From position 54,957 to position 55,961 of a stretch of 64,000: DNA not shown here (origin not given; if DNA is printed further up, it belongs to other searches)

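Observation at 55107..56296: The spo0A slot holds a coupled pair: Spo0A with a degenerate receiver and altered recognition helix, plus a receiver-less Spo0A_C paralog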

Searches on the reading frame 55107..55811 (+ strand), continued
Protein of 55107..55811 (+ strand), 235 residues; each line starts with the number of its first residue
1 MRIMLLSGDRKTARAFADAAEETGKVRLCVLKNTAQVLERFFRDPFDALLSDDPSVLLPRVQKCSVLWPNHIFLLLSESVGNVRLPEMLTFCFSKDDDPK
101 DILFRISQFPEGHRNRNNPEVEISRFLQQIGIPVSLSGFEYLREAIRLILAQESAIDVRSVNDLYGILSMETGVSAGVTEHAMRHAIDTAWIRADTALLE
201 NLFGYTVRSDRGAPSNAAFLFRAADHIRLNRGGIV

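Call 30: predict_structure(alignment_id=A5)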
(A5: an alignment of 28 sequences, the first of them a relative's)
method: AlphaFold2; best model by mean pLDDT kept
length: 397 residues; sequences in the alignment: 28
mean_pLDDT: 82.3   pTM: 0.42
mean pLDDT of the five models: 82.3, 80.5, 77.7, 77.1, 75.7
residues with pLDDT >= 90: 134; 70-90: 201; 50-70: 53; < 50: 9
segments of 3 or more residues with pLDDT < 50: 234-238
pLDDT, mean of each block of 10 residues (from residue 1): 94 93 90 88 89 80 81 82 74 89 90 74 85 88 92 80 90 91 92 82 63 83 85 48 55 60 88 88 94 80 90 90 94 89 84 89 91 67 65 60
secondary structure, 60 per line:
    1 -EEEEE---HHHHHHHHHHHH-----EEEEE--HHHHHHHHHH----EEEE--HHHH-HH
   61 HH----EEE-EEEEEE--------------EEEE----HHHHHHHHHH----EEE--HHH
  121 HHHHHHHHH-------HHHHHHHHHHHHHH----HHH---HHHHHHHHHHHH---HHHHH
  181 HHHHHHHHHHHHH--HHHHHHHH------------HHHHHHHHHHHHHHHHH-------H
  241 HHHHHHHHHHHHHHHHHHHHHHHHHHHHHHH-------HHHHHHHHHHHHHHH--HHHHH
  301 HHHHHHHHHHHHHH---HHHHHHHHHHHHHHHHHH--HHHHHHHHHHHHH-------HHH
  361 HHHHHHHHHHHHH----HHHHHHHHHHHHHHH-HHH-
elements in order: E2-6 H10-21 E27-31 H34-43 E48-51 H54-57 H59-62 E67-69 E71-76 E91-94 H99-108 E113-115 H118-129 H137-150 H161-172 H176-193 H196-203 H216-232 H240-271 H279-293 H296-314 H318-335 H338-350 H358-373 H378-392

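Call 39: search_solved_structures(query=window:55107-55811:+, max_evalue=10, show_alignments=2)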
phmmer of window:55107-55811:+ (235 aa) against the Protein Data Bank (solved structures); distinct sequences matched with E-value up to 10: 2.
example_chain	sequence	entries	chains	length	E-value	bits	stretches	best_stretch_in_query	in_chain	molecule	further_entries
1lq1_A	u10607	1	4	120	5.7e-17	65.4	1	116-230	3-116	Stage 0 sporulation protein A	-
1fc3_A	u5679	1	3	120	6.1e-17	65.3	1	118-230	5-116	SPO0A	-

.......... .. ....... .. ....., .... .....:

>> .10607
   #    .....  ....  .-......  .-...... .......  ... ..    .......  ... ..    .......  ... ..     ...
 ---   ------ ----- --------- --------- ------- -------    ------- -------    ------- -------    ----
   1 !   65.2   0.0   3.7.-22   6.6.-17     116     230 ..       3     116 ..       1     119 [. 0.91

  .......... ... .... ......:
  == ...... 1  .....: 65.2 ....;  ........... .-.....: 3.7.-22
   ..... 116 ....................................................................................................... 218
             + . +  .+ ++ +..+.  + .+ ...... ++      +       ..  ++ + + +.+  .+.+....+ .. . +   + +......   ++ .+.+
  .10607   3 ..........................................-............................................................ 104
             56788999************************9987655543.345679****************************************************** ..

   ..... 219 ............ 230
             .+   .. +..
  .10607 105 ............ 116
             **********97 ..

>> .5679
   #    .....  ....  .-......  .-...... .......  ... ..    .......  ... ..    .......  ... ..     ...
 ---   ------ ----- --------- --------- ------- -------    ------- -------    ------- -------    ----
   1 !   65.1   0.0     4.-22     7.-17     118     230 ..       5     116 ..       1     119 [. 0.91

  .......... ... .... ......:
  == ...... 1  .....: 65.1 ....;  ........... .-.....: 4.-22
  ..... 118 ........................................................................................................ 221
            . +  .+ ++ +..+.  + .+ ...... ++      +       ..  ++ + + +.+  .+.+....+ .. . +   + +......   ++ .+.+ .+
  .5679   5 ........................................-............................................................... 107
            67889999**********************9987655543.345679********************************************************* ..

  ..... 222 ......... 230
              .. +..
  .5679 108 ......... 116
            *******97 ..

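Call 41: search_solved_structures(query=A3, max_evalue=10, show_alignments=0)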
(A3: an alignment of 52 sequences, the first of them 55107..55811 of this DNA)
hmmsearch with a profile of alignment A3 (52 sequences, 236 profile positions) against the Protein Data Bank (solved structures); distinct sequences matched with E-value up to 10: 8.
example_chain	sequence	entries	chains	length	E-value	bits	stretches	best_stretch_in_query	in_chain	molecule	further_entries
1lq1_A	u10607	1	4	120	3.5e-25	92.3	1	116-232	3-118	Stage 0 sporulation protein A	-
1fc3_A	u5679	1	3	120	5.5e-25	91.6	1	116-232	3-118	SPO0A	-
3viq_A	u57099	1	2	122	0.012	18.5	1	111-140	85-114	Swi5-dependent recombination DNA repair protein 1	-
5tcu_SH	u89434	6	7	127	0.71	12.7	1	148-197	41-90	30S ribosomal protein S9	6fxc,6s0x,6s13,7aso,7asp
5li0_i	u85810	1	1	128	0.72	12.7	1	148-197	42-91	30S ribosomal protein S9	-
7p48_i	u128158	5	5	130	0.74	12.7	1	148-197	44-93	30S ribosomal protein S9 | Small ribosomal subunit protein uS9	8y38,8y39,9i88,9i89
5nd8_i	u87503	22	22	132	0.77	12.6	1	148-197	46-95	30S ribosomal protein S9 | Small ribosomal subunit protein uS9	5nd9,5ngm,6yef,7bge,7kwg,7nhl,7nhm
6xeh_A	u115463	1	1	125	0.89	12.4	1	2-76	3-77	DE NOVO DESIGNED OR386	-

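Call 45: find_homologous_proteins(query=A7, max_evalue=0.00001)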
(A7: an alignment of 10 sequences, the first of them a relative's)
Query A7 (10 sequences) (274 aa, profile of the alignment): 118 proteins with E <= 0.00001 among 8000 candidates.
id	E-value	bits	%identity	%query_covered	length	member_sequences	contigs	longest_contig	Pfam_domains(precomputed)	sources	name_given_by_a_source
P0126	1.6e-98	347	60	88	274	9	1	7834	PF08769.18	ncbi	-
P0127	8.5e-98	345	60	88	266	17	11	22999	PF08769.18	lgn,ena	-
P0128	1.5e-95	337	100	100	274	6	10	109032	PF08769.18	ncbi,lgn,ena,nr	ncbi:MAG: sporulation initiation factor Spo0A C-terminal domain-containing protein [Clostridia bacte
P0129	2.9e-95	337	57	96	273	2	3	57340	PF08769.18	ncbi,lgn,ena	-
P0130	1.4e-94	334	58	88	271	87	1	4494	PF08769.18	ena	-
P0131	1.5e-94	334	60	91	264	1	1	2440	PF08769.18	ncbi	-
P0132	3.3e-94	333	60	91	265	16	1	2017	PF08769.18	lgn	-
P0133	3.6e-94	333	57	92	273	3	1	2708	PF08769.18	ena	-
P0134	6.2e-94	332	60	88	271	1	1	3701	PF08769.18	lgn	-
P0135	2.4e-93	330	60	90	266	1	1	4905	PF08769.18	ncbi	-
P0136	7.7e-93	329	60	91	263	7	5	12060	PF08769.18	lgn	-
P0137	7.8e-93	329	61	91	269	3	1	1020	PF08769.18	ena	-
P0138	1.6e-92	328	61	90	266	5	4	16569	PF08769.18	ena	-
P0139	1.8e-92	327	58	91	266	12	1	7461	PF08769.18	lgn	-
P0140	2.0e-92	327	62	90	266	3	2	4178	PF08769.18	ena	-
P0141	2.5e-92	327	60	90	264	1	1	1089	PF08769.18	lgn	-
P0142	2.9e-92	327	58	90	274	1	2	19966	PF08769.18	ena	-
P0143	8.4e-92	325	57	93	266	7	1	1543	PF08769.18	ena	-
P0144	2.0e-91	324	59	91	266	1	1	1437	PF08769.18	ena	-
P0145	2.4e-91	324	57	93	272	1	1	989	PF08769.18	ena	-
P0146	2.5e-91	324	60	91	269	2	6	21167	PF08769.18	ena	-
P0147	3.1e-91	323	58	88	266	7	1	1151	PF08769.18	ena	-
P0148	3.2e-91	323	59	90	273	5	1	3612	PF08769.18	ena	-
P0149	9.4e-91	322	58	90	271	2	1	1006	PF08769.18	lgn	-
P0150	2.1e-90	321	58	88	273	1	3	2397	PF08769.18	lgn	-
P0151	3.2e-90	320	61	90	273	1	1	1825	PF08769.18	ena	-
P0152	3.5e-90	320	59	90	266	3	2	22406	PF08769.18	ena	-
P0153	4.0e-90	320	59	85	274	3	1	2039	PF08769.18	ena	-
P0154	4.2e-90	320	61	91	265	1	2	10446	PF08769.18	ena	-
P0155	4.9e-90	319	58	93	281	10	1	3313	PF08769.18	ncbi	-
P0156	6.5e-90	319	61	88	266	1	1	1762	PF08769.18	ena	-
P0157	7.2e-90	319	61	91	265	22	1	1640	PF08769.18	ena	-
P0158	7.7e-90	319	60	91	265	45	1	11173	PF08769.18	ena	-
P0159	9.3e-90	318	55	97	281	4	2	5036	PF08769.18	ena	-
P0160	1.0e-89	318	58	92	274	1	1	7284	PF08769.18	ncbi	-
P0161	1.0e-89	318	58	90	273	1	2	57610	PF08769.18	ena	-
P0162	1.1e-89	318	59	88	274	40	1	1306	PF08769.18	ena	-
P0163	1.6e-89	318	55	92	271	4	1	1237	PF08769.18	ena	-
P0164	1.6e-89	318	59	88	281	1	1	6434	PF08769.18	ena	-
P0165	2.1e-89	317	60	90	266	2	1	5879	PF08769.18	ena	-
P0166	5.3e-89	316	57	91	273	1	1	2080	PF08769.18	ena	-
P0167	2.1e-88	314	60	88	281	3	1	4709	PF08769.18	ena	-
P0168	2.5e-88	314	58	88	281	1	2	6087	PF08769.18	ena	-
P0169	3.8e-88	313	62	91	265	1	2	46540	PF08769.18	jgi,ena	-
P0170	6.8e-88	312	61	88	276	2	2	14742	PF08769.18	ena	-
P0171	3.8e-87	310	59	88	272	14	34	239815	PF08769.18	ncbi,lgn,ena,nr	ncbi:MAG: sporulation initiation factor Spo0A C-terminal domain-containing protein [Clostridia bacte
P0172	4.2e-86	306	58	91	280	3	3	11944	PF08769.18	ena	-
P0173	4.2e-85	303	59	91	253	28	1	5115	PF08769.18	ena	-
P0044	4.3e-85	303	28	68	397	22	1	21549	PF08769.18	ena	-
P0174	2.5e-84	301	57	88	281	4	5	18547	PF08769.18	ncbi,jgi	jgi:two-component system response regulator (stage 0 sporulation protein A)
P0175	7.0e-83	296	60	81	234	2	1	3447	PF08769.18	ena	-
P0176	9.4e-82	292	57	88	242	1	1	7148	PF08769.18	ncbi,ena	-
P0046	4.0e-81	290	27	59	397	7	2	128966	PF08769.18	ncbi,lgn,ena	-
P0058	1.6e-68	249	28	38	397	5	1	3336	PF08769.18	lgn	-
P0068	3.7e-67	244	28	53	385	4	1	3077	PF08769.18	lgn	-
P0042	1.5e-66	242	31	37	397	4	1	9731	PF08769.18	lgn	-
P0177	8.4e-65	237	34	81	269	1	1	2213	PF08769.18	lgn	-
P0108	1.3e-63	233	36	42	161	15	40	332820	PF08769.18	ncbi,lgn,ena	-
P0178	1.4e-63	233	39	60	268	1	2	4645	PF08769.18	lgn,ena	-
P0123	1.1e-62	230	31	45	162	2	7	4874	PF08769.18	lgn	-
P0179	1.7e-62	229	48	88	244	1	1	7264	PF08769.18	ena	-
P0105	4.0e-62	228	31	46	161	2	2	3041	PF08769.18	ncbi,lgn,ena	-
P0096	7.5e-61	224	31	38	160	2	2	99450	PF08769.18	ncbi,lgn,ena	-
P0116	1.2e-60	223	30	48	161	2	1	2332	PF08769.18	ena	-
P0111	1.3e-60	223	34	43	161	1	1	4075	PF08769.18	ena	-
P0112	2.5e-60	222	34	43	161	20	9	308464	PF08769.18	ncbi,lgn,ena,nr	ncbi:MAG: sporulation initiation factor Spo0A C-terminal domain-containing protein [Clostridia bacte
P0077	2.6e-60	222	27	44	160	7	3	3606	PF08769.18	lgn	-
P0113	3.2e-60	222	32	43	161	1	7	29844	PF08769.18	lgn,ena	-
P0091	5.7e-60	221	29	38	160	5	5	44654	PF08769.18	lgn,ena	-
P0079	1.2e-59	220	26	38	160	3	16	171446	PF08769.18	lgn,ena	-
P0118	1.3e-59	220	30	47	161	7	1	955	PF08769.18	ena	-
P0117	1.3e-59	220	32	43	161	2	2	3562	PF08769.18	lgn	-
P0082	4.0e-59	218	29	38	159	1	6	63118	PF08769.18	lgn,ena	-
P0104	6.3e-59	218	33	45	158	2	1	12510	PF08769.18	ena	-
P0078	7.6e-59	217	27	38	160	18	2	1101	PF08769.18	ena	-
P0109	9.2e-59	217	36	40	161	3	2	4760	PF08769.18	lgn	-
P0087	2.3e-58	216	30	38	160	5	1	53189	PF08769.18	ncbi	-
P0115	2.7e-58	215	30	49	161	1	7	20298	PF08769.18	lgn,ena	-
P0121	3.0e-58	215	32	53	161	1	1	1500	PF08769.18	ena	-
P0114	3.4e-58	215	30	43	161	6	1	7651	PF08769.18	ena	-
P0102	4.5e-58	215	33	45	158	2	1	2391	PF08769.18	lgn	-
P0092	5.0e-58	215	30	38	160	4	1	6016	PF08769.18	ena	-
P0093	5.2e-58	215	26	38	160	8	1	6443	PF08769.18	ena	-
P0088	6.1e-58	214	27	38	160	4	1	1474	PF08769.18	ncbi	-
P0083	8.3e-58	214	27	38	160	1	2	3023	PF08769.18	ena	-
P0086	1.0e-57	214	29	38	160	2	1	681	PF08769.18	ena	-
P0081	2.1e-57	212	27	38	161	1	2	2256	PF08769.18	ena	-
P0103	2.2e-57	212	33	44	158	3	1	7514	PF08769.18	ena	-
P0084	4.3e-57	211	27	44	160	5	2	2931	PF08769.18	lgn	-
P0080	7.1e-57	211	30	38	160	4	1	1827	PF08769.18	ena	-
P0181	7.2e-57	211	75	42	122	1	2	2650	PF08769.18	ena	-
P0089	1.5e-56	210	30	38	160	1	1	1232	PF08769.18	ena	-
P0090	1.9e-56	209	28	38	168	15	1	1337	PF08769.18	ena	-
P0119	2.8e-56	209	32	45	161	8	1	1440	PF08769.18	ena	-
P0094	4.9e-56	208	28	38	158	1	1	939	PF08769.18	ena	-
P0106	1.7e-55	206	33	39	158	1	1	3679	PF08769.18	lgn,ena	-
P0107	1.9e-55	206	33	45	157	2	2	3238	PF08769.18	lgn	-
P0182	2.2e-55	206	39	54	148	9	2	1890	PF08769.18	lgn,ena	-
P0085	3.5e-55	205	32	38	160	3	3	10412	PF08769.18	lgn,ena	-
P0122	1.0e-53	200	29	55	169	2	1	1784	PF08769.18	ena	-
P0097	1.8e-53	200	30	37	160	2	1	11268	PF08769.18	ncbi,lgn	-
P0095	4.2e-52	195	25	38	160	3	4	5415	PF08769.18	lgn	-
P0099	2.5e-50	189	26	38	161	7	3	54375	PF08769.18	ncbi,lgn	-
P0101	1.1e-49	187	25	43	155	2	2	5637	PF08769.18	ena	-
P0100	1.8e-49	186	28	38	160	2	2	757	PF08769.18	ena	-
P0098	1.4e-48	184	30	38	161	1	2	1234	PF08769.18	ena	-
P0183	5.2e-48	182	38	70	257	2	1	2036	PF08769.18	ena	-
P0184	7.3e-45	171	39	46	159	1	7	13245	PF08769.18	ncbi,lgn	-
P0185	5.7e-44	169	73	32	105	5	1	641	PF08769.18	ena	-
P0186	5.9e-42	162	61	38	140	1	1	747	PF01676.24,PF08769.18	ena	-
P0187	3.3e-41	159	77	30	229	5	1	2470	PF01522.27,PF08769.18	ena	-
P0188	8.4e-40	155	77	30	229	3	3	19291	PF01522.27,PF08769.18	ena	-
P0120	4.1e-38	149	25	44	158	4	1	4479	PF08769.18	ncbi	-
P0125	2.2e-24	104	25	34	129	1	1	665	PF08769.18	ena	-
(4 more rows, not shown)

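Call 66: list_cluster_members(proteins=[P0041, P0019, P0174, P0062, P0001, P0012, P0046])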
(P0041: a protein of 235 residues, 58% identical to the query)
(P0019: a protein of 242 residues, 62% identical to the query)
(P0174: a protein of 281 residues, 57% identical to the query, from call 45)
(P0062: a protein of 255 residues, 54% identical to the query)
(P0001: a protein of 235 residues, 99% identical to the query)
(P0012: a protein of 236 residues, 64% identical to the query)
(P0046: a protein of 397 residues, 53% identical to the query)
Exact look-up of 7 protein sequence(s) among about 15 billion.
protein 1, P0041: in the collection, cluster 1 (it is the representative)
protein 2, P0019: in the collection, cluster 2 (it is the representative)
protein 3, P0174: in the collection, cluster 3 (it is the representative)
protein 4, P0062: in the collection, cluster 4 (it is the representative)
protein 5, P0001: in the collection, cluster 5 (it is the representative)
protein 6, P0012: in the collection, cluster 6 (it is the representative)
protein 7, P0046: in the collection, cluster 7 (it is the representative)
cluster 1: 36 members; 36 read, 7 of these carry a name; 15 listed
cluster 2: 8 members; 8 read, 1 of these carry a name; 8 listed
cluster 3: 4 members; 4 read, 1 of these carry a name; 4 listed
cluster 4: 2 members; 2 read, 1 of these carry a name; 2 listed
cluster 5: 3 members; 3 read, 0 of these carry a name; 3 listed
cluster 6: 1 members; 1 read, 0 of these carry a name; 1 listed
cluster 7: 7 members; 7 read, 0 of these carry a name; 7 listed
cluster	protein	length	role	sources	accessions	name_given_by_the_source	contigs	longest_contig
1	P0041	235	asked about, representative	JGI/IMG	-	hypothetical protein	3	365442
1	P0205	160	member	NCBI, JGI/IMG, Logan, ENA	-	hypothetical protein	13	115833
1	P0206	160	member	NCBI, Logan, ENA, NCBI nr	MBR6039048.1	MAG: sporulation initiation factor Spo0A C-terminal domain-containing protein [Clostridia ... | sporulation initiation factor Spo0A C-terminal domain-containing protein [Clostridia ...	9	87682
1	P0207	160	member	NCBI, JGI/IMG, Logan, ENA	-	hypothetical protein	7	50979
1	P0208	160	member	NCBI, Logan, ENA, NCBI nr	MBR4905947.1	MAG: sporulation initiation factor Spo0A C-terminal domain-containing protein [Clostridia ... | sporulation initiation factor Spo0A C-terminal domain-containing protein [Clostridia ...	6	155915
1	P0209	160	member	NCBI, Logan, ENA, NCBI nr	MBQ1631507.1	MAG: sporulation initiation factor Spo0A C-terminal domain-containing protein [Clostridia ... | sporulation initiation factor Spo0A C-terminal domain-containing protein [Clostridia ...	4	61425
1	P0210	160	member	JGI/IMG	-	hypothetical protein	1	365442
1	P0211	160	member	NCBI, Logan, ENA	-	-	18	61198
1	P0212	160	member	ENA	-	-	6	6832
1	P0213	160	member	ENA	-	-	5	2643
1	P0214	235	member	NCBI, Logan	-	-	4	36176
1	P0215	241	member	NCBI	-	-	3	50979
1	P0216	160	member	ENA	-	-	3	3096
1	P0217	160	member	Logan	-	-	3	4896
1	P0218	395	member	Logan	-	-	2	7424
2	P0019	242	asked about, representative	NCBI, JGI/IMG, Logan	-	hypothetical protein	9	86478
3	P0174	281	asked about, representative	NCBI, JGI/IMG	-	two-component system response regulator (stage 0 sporulation protein A)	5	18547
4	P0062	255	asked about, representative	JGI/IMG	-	hypothetical protein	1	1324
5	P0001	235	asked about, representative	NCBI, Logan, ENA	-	-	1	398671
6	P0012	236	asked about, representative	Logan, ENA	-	-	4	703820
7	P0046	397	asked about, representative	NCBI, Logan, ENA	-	-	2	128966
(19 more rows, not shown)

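Call 73: search_protein_families(library=pfam, alignment_id=A3, max_evalue=1)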
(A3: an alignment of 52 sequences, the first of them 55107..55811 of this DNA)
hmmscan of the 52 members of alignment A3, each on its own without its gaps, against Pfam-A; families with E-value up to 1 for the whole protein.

A. member 1, window:55107-55811:+ (235 aa): 1 family
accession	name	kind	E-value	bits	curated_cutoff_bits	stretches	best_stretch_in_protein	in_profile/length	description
PF08769.17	Spo0A_C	-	8.9e-21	74.3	25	1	123-227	1-104/104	Sporulation initiation factor Spo0A C terminal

B. families by the number of members that match (of 52 scanned): 19 families
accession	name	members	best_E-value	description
PF08769.17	Spo0A_C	52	4.7e-24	Sporulation initiation factor Spo0A C terminal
PF24893.1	DUF7743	1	0.058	Domain of unknown function (DUF7743)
PF11299.13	DUF3100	1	0.068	Protein of unknown function (DUF3100)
PF02951.20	GSH-S_N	1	0.078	Prokaryotic glutathione synthetase, N-terminal domain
PF13988.11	DUF4225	1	0.08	Protein of unknown function (DUF4225)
PF04540.18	Herpes_UL51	1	0.13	Herpesvirus UL51 protein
PF12931.13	TPR_Sec16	1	0.13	Sec16 Sec23-binding domain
PF01633.27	Choline_kinase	1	0.14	Choline/ethanolamine kinase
PF04922.18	DIE2_ALG10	1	0.14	DIE2/ALG10 family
PF13521.12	AAA_28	1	0.15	AAA domain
PF11590.13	DNAPolymera_Pol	1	0.17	DNA polymerase catalytic subunit Pol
PF24744.1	CARF-assoc_HTH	1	0.19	CARF-associated HTH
PF17685.6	TM250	1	0.22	Transmembrane protein 250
PF03795.20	YCII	1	0.23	YCII-related domain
PF00380.25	Ribosomal_S9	1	0.23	Ribosomal protein S9/S16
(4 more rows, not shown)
